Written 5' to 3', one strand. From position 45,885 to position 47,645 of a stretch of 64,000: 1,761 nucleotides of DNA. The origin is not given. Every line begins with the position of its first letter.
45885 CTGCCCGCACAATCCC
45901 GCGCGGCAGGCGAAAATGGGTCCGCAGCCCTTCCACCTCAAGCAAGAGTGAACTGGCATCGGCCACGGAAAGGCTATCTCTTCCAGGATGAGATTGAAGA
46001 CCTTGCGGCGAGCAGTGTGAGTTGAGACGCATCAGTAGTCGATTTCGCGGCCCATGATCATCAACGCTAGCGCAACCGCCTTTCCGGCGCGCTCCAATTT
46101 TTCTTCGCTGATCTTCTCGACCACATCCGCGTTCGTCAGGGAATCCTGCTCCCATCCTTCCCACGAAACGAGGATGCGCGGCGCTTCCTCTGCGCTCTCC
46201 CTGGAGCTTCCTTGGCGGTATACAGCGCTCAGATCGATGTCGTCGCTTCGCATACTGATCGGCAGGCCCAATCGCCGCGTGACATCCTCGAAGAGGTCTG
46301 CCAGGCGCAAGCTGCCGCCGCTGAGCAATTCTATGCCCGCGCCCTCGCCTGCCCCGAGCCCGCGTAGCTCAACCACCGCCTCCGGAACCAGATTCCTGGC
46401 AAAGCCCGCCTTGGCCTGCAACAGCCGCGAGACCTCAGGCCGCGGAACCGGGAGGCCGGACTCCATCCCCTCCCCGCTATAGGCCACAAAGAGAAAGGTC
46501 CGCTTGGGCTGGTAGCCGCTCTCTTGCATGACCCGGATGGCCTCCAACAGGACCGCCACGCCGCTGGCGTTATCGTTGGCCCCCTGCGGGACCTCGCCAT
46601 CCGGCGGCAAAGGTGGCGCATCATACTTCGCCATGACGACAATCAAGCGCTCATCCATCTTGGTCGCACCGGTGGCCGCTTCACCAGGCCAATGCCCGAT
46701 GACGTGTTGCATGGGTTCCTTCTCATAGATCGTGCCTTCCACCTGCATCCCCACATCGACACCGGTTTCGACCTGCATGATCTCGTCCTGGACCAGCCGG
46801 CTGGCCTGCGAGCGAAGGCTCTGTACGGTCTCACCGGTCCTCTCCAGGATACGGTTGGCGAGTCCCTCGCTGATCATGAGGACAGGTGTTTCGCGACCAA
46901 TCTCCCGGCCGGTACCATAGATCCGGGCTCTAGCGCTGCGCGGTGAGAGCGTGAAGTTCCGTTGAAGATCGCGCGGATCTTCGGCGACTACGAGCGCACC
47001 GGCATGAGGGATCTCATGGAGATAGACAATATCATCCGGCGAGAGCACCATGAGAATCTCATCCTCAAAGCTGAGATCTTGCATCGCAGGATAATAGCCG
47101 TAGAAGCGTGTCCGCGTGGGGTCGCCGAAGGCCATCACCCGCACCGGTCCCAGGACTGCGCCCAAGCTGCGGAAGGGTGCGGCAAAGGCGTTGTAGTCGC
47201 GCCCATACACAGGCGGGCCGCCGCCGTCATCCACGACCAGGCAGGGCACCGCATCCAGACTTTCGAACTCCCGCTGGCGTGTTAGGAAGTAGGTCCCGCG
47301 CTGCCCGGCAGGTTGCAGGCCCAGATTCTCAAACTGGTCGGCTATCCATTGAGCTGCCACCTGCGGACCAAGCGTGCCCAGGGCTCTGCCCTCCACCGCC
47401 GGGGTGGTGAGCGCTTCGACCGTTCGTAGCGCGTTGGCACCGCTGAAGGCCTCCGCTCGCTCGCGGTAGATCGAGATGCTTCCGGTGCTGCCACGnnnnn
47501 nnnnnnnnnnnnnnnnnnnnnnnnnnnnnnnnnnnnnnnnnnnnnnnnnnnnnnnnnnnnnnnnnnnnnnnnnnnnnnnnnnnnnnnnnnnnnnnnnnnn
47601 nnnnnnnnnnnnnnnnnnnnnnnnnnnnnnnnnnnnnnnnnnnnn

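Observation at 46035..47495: The M28-like ectodomain appears to have lost four of the five canonical metal ligands (possible pseudo-peptidase used as a receptor)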

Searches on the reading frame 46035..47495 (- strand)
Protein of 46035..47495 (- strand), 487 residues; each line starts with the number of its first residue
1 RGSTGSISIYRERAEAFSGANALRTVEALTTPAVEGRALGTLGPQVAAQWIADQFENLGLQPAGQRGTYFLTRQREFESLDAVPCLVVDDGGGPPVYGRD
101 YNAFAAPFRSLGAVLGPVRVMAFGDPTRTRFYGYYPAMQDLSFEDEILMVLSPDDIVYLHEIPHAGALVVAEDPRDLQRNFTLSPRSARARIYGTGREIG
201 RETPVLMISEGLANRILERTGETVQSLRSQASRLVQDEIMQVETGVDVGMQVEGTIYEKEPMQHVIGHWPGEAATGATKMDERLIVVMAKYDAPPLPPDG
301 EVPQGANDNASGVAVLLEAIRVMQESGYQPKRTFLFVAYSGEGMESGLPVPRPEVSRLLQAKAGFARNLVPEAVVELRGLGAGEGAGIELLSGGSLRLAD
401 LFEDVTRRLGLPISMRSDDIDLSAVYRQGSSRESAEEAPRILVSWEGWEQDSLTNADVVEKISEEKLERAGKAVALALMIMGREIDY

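Call 6: search_solved_structures(query=window:46035-47495:-, max_evalue=1, show_alignments=4)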
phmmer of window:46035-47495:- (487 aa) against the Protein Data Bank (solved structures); distinct sequences matched with E-value up to 1: 18.
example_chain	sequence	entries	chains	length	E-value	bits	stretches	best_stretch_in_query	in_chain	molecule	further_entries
3b3t_A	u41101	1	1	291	7.2e-08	34.6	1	299-343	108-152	Bacterial leucyl aminopeptidase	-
3b3v_A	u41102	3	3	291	3.6e-07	32.3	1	299-343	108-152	Bacterial leucyl aminopeptidase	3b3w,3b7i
1amp_A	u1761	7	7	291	3.6e-07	32.3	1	299-343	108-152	AMINOPEPTIDASE | PROTEIN (AMINOPEPTIDASE) | BACTERIAL LEUCYL AMINOPEPTIDASE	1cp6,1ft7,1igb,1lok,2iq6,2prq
3b35_A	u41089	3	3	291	3.6e-07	32.3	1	299-343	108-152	Bacterial leucyl aminopeptidase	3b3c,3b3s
1rtq_A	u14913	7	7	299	3.7e-07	32.3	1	299-343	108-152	Bacterial leucyl aminopeptidase | Aminopeptidase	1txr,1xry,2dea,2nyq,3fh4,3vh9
2anp_A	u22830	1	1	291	1e-06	30.9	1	299-342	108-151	leucyl aminopeptidase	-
5gne_A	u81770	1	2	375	0.0011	20.9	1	299-347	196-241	Leucine aminopeptidase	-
6hc6_A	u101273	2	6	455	0.02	16.7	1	284-342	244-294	Aminopeptidase YwaD | Aminopeptidase Y (Arg Lys Leu preference)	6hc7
6w6l_5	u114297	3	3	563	0.066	15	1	225-334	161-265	Nicalin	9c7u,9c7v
7tm3_7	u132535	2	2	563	0.14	13.9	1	256-334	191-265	Nicalin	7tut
2ek8_A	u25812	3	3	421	0.18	13.5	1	301-341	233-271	Aminopeptidase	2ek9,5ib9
1cp7_A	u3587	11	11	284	0.19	13.5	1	304-342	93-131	AMINOPEPTIDASE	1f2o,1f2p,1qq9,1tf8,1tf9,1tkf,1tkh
4pxe_A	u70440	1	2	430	0.36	12.6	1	304-342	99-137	Ureidoglycolate hydrolase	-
7oez_A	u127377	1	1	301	0.36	12.6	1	281-342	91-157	Leucine aminopeptidase A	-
6zep_A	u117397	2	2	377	0.52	12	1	281-342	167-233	Leucine aminopeptidase A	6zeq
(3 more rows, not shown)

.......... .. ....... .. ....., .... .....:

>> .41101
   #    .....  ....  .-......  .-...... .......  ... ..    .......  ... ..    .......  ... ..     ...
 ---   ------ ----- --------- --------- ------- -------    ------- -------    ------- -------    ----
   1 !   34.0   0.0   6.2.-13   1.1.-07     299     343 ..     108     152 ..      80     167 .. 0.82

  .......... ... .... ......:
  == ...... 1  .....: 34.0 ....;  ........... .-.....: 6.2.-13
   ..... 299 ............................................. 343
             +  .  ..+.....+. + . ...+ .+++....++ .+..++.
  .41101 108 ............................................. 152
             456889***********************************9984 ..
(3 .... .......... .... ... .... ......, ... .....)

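Call 7: find_homologous_proteins(query=window:46035-47495:-, max_evalue=0.001)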
Query window:46035-47495:- (487 aa): 122 proteins with E <= 0.001 among 8000 candidates; the best 120 are listed.
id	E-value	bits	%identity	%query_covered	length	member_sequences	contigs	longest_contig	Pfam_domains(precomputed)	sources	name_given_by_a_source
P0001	1.4e-164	566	55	100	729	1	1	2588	PF04389.23,PF00528.28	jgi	jgi:ABC-type dipeptide/oligopeptide/nickel transport system permease subunit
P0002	1.8e-156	540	53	100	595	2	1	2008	PF04389.23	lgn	-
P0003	7.5e-155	534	52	100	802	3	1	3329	PF04389.23,PF00528.28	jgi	jgi:peptide/nickel transport system permease protein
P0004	1.6e-147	510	51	100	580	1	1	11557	PF04389.23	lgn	-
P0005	4.3e-146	505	50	100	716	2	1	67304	PF04389.23,PF00528.28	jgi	jgi:hypothetical protein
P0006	5.2e-146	505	51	100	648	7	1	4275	PF04389.23,PF00528.28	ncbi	-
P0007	6.4e-143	495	48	100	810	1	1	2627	PF04389.23,PF00528.28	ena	-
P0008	6.1e-142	492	49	100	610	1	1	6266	PF04389.23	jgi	jgi:hypothetical protein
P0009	1.1e-141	491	53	100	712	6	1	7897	PF04389.23,PF00528.28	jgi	jgi:hypothetical protein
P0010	9.1e-141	488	48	100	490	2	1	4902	PF04389.23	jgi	jgi:hypothetical protein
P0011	9.7e-139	481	49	100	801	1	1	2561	PF04389.23,PF00528.28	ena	-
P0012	1.3e-138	481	48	100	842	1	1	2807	PF04389.23,PF00528.28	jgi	jgi:peptide/nickel transport system permease protein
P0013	2.5e-138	480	48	100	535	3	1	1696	PF04389.23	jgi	-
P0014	5.2e-138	479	50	100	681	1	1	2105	PF04389.23,PF00528.28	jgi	jgi:hypothetical protein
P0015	7.7e-136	471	48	100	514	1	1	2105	PF04389.23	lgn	-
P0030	2.3e-125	437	45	100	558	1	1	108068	PF04389.23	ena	-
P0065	1.9e-102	361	43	88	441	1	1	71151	PF04389.23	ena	-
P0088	1.6e-88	315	48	72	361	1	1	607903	PF04389.23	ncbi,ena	-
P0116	1.1e-23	102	29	95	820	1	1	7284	PF01546.34,PF04389.23,PF00528.28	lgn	-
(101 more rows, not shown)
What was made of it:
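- Public records label these proteins 'M28 family peptidase' (call 7).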

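Call 13: search_protein_representatives(protein=window:46035-47495:-)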
Query: 487 residues. Proteins with E-value up to 0.001 (for the whole library): 3531; up to 1e-10: 426; up to 1e-30: 105. The best 150 are listed.
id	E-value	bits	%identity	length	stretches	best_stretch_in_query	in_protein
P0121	8.0e-123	426.9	45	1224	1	1-487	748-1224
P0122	1.8e-119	415.8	44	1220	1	3-487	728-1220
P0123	2.2e-119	415.5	45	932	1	3-486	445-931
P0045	6.3e-118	410.7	44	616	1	4-487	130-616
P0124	8.2e-117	407.1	45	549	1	3-487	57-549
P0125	4.8e-116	404.5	44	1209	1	2-487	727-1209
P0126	4.7e-106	371.6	45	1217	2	270-487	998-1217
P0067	8.2e-103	360.9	42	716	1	2-487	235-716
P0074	3.6e-100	352.2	49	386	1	111-487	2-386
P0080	1.1e-96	340.7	45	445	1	46-486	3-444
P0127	4.0e-95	335.6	44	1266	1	1-486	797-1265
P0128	6.9e-95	334.8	43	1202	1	1-487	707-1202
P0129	3.5e-94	332.4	42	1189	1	1-484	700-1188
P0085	6.8e-94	331.5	47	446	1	9-406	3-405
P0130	9.5e-93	327.7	47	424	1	62-487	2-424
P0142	1.7e-78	280.7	36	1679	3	3-483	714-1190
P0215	4.3e-32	127.7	30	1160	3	3-485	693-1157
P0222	3.9e-30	121.3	33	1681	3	11-481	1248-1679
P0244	5.4e-25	104.3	32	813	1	17-344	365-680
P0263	4.8e-23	97.9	30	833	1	8-482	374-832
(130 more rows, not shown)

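Call 16: search_solved_structures(query=A1, max_evalue=0.01, show_alignments=5)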
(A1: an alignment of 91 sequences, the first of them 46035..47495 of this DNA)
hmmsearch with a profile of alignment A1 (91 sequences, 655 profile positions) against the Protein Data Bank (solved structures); distinct sequences matched with E-value up to 0.01: 55.
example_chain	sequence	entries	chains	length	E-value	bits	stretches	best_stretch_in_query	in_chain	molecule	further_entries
3b3t_A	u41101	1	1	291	8.3e-17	63.8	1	436-519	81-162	Bacterial leucyl aminopeptidase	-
3b35_A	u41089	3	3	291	7.9e-16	60.6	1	434-519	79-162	Bacterial leucyl aminopeptidase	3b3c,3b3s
3b3v_A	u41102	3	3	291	8.2e-16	60.6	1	436-519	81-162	Bacterial leucyl aminopeptidase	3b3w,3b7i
1amp_A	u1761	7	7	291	8.2e-16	60.6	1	436-519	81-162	AMINOPEPTIDASE | PROTEIN (AMINOPEPTIDASE) | BACTERIAL LEUCYL AMINOPEPTIDASE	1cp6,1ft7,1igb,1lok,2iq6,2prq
2ek8_A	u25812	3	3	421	8.5e-16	60.5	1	413-646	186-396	Aminopeptidase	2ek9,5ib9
1rtq_A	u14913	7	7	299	8.8e-16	60.5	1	436-519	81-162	Bacterial leucyl aminopeptidase | Aminopeptidase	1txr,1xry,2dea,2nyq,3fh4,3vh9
2anp_A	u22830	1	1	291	3.8e-15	58.4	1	436-519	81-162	leucyl aminopeptidase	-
6hc6_A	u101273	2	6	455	4.8e-15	58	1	430-646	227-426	Aminopeptidase YwaD | Aminopeptidase Y (Arg Lys Leu preference)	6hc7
8z1v_B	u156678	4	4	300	8.9e-15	57.1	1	5-139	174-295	Dipeptide transport system permease protein DppC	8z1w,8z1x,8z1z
8z21_B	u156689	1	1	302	3.4e-14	55.2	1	6-139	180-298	Oligopeptide transport system permease protein OppC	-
8j5q_C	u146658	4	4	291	1.6e-13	53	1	6-143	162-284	Putative peptide transport permease protein Rv1282c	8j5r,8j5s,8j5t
8z1y_B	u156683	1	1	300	1e-12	50.3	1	5-139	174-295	Dipeptide transport system permease protein DppC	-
5gne_A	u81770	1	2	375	1.1e-09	40.3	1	451-535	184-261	Leucine aminopeptidase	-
1cp7_A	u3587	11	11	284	4e-08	35.2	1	432-520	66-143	AMINOPEPTIDASE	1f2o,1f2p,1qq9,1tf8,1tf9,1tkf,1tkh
7tm3_7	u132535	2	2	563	5.4e-08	34.7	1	384-646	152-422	Nicalin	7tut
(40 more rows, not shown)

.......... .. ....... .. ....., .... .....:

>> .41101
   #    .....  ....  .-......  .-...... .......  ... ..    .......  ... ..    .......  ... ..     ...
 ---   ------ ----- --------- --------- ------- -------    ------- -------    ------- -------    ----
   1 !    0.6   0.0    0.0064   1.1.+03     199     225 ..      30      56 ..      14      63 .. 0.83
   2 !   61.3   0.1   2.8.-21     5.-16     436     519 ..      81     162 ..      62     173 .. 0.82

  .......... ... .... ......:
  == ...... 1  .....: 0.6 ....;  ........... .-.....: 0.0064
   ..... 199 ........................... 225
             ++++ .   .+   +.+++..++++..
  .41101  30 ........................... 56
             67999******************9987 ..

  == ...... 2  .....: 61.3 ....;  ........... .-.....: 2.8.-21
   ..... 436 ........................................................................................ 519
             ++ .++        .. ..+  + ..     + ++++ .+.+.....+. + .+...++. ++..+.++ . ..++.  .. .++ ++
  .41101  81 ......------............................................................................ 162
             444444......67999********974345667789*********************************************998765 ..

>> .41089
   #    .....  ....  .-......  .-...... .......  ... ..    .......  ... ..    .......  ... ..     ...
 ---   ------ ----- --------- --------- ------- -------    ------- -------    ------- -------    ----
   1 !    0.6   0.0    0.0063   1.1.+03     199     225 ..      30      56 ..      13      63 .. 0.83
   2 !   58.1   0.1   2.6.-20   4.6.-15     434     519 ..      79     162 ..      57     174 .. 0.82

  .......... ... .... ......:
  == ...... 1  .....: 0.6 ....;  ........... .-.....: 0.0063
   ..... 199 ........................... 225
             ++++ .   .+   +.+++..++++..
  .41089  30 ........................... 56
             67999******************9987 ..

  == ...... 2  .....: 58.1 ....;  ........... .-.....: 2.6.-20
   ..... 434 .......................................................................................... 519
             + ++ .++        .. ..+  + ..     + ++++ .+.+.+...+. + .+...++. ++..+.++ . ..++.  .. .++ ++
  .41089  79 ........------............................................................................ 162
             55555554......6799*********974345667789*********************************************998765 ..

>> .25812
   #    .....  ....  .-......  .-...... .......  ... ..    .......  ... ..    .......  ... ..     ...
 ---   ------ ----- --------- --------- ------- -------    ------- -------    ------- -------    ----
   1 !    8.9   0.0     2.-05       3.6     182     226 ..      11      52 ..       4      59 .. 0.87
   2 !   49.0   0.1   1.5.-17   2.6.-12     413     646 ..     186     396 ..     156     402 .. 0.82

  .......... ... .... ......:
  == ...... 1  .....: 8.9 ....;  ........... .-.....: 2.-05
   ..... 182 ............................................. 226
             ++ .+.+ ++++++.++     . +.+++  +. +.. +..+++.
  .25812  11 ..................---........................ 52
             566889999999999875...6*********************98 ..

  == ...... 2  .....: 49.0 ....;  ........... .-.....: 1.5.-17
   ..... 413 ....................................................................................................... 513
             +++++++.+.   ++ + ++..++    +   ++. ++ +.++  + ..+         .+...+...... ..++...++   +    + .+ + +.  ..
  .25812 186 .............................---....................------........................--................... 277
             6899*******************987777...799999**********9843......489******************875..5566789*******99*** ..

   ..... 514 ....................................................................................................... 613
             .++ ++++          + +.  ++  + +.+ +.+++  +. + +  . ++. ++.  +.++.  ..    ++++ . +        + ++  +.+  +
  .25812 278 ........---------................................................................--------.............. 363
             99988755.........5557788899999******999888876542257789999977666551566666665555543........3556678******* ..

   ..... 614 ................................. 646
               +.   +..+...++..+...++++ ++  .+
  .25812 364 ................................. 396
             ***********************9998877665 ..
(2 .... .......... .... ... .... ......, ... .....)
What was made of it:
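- Checked: AAP/1AMP, E 7e-8 for the single sequence (call 6) and 8e-17 for the family profile (call 16)
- The profile also hits nicalin, a ligand-less M28 homologue that is a subunit of a membrane complex (E 5e-8 over ~260 columns, call 16).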

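Call 21: find_encoding_contigs(protein=P0005, flank=10000, max_places=3)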
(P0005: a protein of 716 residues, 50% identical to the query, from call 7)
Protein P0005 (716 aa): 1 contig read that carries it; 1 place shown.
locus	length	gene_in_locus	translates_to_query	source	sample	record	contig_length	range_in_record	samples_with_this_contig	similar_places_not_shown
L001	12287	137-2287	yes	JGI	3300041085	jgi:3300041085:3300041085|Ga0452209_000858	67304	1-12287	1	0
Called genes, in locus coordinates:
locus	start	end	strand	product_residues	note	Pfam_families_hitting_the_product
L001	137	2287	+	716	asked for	PF00528:BPD_transp_1, PF04389:Peptidase_M28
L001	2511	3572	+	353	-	PF00072:Response_reg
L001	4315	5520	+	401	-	PF00483:NTP_transferase (weak), PF12804:NTP_transf_3 (weak), PF25084:LbH_EIF2B, PF25087:GMPPB_C (faint), PF00132:Hexapep (weak), PF24894:Hexapep_GlmU (faint), PF00132:Hexapep (weak)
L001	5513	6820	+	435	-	PF01595:CNNM, PF00571:CBS (weak), PF03471:CorC_HlyC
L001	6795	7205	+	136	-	PF00383:dCMP_cyt_deam_1, PF08211:dCMP_cyt_deam_2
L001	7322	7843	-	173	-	-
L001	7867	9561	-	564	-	PF00884:Sulfatase (weak)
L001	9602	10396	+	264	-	PF11967:RecO_N, PF02565:RecO_C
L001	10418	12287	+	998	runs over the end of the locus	PF02091:tRNA-synt_2e, PF02092:tRNA_synt_2f, PF05746:DALR_1 (weak)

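Call 22: find_encoding_contigs(protein=P0088, flank=10000, max_places=3)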
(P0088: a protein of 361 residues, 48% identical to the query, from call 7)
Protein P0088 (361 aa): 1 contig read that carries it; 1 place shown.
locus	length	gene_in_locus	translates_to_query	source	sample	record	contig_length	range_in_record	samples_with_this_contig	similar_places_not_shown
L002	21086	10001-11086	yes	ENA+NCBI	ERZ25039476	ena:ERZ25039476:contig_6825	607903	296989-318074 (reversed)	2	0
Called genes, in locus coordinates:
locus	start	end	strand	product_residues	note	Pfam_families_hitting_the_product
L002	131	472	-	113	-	-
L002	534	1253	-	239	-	PF01784:DUF34_NIF3 (weak)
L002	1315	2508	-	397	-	PF07690:MFS_1, PF12832:MFS_1_like (weak)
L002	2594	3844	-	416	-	PF00291:PALP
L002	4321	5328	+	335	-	PF00296:Bac_luciferase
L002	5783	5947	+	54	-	-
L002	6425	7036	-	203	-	PF01810:LysE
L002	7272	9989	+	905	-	PF00528:BPD_transp_1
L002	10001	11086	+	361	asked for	PF04389:Peptidase_M28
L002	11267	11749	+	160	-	PF02075:RuvC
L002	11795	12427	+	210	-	PF03006:HlyIII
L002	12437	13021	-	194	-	PF01983:CofC, PF12804:NTP_transf_3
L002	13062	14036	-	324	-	PF01933:CofD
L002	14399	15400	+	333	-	PF26340:DNA-SBD_ScoMcrA (faint), PF13391:HNH_2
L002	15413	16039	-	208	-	PF00881:Nitroreductase, PF14512:TM1586_NiRdase (faint)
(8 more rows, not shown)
